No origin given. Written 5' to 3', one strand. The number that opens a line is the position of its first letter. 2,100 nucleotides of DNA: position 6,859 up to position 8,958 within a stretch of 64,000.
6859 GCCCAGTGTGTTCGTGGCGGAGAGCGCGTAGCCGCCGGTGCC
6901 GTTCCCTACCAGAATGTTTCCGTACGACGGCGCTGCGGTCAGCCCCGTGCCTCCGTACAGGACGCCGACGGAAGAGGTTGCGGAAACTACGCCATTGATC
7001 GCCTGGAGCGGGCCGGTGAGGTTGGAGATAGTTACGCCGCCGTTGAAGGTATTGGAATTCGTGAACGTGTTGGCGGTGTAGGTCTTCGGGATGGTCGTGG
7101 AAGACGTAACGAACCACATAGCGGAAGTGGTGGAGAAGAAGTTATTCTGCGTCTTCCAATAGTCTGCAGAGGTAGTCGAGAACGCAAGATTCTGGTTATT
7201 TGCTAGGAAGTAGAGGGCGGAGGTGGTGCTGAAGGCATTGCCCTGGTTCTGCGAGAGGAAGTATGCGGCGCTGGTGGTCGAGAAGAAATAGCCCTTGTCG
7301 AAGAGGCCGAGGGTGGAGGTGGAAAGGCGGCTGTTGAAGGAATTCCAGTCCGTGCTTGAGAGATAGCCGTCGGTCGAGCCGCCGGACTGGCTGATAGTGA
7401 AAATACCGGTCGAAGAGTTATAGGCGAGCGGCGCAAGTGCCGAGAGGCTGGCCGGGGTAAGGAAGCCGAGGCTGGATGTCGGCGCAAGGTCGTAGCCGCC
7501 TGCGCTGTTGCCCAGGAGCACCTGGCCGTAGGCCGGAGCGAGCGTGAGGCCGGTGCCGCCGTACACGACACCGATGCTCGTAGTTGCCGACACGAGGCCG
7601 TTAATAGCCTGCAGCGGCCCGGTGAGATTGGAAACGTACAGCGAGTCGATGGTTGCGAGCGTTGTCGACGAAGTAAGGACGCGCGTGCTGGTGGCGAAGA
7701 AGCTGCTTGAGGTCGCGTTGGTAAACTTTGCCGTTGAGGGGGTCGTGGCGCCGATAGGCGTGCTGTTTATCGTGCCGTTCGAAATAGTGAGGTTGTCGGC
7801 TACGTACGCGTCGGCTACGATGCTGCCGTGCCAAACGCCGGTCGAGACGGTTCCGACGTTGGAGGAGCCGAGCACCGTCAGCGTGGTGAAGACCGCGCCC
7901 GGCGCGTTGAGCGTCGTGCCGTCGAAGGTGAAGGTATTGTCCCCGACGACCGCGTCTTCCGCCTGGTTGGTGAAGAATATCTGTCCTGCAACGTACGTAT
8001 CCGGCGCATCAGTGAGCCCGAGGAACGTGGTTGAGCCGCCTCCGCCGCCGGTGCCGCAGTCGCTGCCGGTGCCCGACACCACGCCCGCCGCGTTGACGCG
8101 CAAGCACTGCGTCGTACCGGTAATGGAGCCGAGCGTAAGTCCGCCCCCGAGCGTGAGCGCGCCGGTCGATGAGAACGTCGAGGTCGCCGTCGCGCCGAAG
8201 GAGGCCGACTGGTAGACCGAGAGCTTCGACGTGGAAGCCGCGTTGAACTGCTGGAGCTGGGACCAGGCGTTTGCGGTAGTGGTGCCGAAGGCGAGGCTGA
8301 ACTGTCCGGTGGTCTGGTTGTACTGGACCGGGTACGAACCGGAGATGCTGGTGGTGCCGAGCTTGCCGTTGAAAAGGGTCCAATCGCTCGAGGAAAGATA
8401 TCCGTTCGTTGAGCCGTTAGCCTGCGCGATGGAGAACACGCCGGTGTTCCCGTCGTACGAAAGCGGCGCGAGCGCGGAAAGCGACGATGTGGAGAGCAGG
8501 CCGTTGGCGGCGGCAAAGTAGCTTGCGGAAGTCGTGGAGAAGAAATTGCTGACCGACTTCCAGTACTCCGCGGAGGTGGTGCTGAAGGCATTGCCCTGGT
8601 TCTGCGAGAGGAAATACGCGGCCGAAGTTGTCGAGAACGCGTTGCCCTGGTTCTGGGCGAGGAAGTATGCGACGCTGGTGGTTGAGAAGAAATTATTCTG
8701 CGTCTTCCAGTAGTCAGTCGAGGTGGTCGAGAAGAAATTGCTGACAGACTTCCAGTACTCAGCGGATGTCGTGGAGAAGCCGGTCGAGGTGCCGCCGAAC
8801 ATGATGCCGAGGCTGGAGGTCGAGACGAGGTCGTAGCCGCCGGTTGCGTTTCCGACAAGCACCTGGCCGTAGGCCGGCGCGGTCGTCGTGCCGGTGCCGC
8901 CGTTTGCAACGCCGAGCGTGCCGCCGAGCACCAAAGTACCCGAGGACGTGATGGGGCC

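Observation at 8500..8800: Recurring 16-residue tandem repeat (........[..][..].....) forming at least 8 arrays along the giant gene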

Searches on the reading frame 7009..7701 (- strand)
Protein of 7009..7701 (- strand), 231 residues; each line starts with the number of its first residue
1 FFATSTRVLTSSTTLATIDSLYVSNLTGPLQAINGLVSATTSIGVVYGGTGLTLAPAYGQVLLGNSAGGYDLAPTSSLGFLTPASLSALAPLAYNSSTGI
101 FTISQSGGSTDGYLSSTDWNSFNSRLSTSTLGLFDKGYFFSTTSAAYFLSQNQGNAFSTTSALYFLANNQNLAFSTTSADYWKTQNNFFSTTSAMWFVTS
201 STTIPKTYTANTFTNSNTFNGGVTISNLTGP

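Call 32: search_dna_similar(query=window:7009-7701:-, collection=phages, mode=protein, max_evalue=0.01, max_rows=20)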
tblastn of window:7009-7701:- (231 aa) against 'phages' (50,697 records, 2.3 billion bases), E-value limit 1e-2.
No match.

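Call 35: find_homologous_proteins(query=window:7009-7701:-, max_evalue=0.001)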
Query window:7009-7701:- (231 aa): 37 proteins with E <= 0.001 among 3628 candidates.
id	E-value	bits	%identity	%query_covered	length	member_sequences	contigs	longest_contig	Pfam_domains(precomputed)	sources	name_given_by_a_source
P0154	1.0e-49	187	66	68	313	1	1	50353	-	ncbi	-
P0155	2.4e-33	134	43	58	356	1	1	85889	-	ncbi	-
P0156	1.7e-25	108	48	61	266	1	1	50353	-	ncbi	-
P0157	1.1e-22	99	65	27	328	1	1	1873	-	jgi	jgi:hypothetical protein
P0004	1.0e-18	86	52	47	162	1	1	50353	-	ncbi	-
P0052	3.1e-18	84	49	47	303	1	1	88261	-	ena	-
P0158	2.6e-17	81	34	83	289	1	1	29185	-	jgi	jgi:hypothetical protein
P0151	5.2e-16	77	36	47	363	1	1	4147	-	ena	-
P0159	4.5e-15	74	66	27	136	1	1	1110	-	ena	-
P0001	6.3e-15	73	54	35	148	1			-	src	-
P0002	4.2e-14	71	53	27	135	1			-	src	-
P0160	1.3e-13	69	44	75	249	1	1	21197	-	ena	-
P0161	8.4e-13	66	58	23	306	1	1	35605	-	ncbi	-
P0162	5.5e-12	64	62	24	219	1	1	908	-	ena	-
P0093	6.4e-12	64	34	58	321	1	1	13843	-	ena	-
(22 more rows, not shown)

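Call 39: predict_structure(alignment_id=A2)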
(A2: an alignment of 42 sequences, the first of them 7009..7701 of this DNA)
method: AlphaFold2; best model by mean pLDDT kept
length: 231 residues; sequences in the alignment: 42
mean_pLDDT: 63.6   pTM: 0.25
mean pLDDT of the five models: 63.6, 61.7, 60.5, 59.2, 56.3
residues with pLDDT >= 90: 0; 70-90: 67; 50-70: 137; < 50: 27
segments of 3 or more residues with pLDDT < 50: 1-3, 12-17, 192-200
pLDDT, mean of each block of 10 residues (from residue 1): 52 47 57 64 58 81 86 82 66 82 65 62 61 53 58 55 61 54 56 47 60 77 79 61
secondary structure, 60 per line:
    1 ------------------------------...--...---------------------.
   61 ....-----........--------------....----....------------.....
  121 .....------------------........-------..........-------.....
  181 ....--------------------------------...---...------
elements in order: E31-33 E36-38 E60-64 E70-74 E92-95 E100-103 H116-125 H144-151 H159-168 H176-184 E217-219 E223-225

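Call 82: fold_search(model_id=the predicted structure, library=pdb)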
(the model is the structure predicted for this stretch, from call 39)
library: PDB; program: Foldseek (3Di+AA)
matches with E <= 10: 23; with E <= 0.001: 0
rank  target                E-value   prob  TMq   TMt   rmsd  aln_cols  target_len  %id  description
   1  8dy9_G                1.2e+00  0.04  0.08  0.16  18.1       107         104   20  Streptomyces venezuelae RNAP unconstrained open promoter complex with WhiA and WhiB transcription factors (released 2023-03-01)
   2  8dy7_G                3.4e+00  0.02  0.08  0.15  18.3       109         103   16  Streptomyces venezuelae RNAP transcription open promoter complex with WhiA and WhiB transcription factors (released 2023-03-01)
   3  8ddk_A                4.1e+00  0.03  0.07  0.08  18.3        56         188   16  CCHFV GP38 Hoti/Kosovo bound with CC5_17 (released 2022-12-14)
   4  6j69_A                4.7e+00  0.03  0.10  0.17  15.5       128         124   12  Structure of KIBRA and Dendrin Complex (released 2019-03-20)
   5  9hqv_Yh               5.4e+00  0.20  0.07  0.13   0.8        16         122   25  Cryo-EM structure of the small subunit of the mitochondrial ribosome from Toxoplasma gondii (released 2025-06-11)
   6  3wpa                  5.7e+00  0.02  0.13  0.11  13.3       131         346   18  Acinetobacter sp. Tol 5 AtaA C-terminal stalk_FL fused to GCN4 adaptors (CstalkFL) (released 2015-03-04)
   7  5svb_A                6.5e+00  0.14  0.07  0.02   1.5        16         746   31  Mechanism of ATP-Dependent Acetone Carboxylation, Acetone Carboxylase AMP bound structure (released 2017-08-09)
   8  4oo1_J                7.0e+00  0.03  0.12  0.06  14.2        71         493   18  Structure of an Rrp6-RNA exosome complex bound to poly(A) RNA (released 2014-07-02)
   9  6zlz_B                7.4e+00  0.04  0.09  0.06   9.4        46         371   15  Crystal Structure of Merkel Cell Polyomavirus Virus-like Particle (released 2020-08-05)
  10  8i9w_CC               7.9e+00  0.01  0.09  0.07  34.1       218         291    9  Cryo-EM structure of a Chaetomium thermophilum pre-60S ribosomal subunit - Dbp10-3 (released 2023-05-17)
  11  6zlz_E                8.4e+00  0.05  0.10  0.06   9.5        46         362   15  Crystal Structure of Merkel Cell Polyomavirus Virus-like Particle (released 2020-08-05)
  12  8yt8_G                8.4e+00  0.02  0.09  0.08  14.8        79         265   16  Cryo-EM structure of the dystrophin glycoprotein complex (released 2024-12-11)
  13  1a64_A                8.4e+00  0.02  0.12  0.22  10.7        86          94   12  ENGINEERING A MISFOLDED FORM OF RAT CD2 (released 1998-05-27)
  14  1lr7                  9.0e+00  0.06  0.09  0.24   4.4        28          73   18  Crystal structure of Fs1, the heparin-binding domain of follistatin, complexed with the heparin analogue sucrose octasul (released 2003-07-29)
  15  9efk_AE               9.0e+00  0.04  0.10  0.13   9.7        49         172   24  Cryo-EM structure of the portal-tail complex of LME-1 phage (released 2025-04-16)
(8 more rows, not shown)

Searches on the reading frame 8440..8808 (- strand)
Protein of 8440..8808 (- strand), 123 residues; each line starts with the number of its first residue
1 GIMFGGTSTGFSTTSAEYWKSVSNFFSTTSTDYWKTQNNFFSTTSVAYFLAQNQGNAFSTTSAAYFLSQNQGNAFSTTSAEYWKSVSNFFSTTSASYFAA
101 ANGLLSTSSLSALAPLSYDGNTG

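Call 14: find_homologous_proteins(query=window:8440-8808:-, max_evalue=0.001)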
Query seq(123 aa) (123 aa): 5 proteins with E <= 0.001 among 222 candidates.
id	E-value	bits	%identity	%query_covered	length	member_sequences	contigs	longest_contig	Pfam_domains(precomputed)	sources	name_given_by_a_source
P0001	1.2e-18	86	66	71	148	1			-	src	-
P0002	3.2e-16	78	62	50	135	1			-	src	-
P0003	1.9e-10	59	56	65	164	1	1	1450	-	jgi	jgi:hypothetical protein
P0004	1.7e-9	56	67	49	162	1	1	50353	-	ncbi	-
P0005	3.2e-5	42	72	35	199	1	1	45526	-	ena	-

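Call 16: find_encoding_contigs(protein=P0004, flank=10000, max_places=3)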
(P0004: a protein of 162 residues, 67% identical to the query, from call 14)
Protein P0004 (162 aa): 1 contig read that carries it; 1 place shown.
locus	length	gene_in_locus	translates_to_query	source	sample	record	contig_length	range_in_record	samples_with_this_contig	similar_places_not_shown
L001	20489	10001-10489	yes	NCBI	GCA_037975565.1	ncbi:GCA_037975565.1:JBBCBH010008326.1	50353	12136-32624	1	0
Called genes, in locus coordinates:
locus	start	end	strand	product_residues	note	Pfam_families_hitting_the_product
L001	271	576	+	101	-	PF02637:GatB_Yqey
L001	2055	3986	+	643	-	-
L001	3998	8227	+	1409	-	-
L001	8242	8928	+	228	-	-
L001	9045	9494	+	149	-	PF08309:LVIVD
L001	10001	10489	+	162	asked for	-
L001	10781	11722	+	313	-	-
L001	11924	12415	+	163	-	-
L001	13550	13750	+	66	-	-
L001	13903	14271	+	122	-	-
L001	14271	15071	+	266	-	-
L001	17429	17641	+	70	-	-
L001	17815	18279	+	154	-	-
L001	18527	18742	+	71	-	-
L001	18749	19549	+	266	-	-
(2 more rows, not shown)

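Call 17: find_encoding_contigs(protein=P0005, flank=10000, max_places=3)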
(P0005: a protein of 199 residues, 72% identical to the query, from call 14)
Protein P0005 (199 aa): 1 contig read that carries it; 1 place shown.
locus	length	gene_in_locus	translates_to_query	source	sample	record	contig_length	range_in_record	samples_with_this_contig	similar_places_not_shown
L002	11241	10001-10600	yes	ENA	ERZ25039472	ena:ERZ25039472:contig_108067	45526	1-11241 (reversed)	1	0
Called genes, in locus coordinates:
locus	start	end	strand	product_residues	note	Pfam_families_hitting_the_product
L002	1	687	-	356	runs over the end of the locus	-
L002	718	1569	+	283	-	PF00512:HisKA, PF02518:HATPase_c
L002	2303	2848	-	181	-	PF00326:Peptidase_S9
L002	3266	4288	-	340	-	PF02897:Peptidase_S9_N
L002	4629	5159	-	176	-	PF00440:TetR_N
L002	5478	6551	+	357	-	PF25917:BSH_RND, PF25973:BSH_CzcB (faint)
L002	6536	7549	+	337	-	PF00005:ABC_tran, PF13304:AAA_21 (faint), PF13732:DrrA1-3_C (weak)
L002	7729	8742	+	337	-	PF12698:ABC2_membrane_3, PF01061:ABC2_membrane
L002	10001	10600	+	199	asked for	-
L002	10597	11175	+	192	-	-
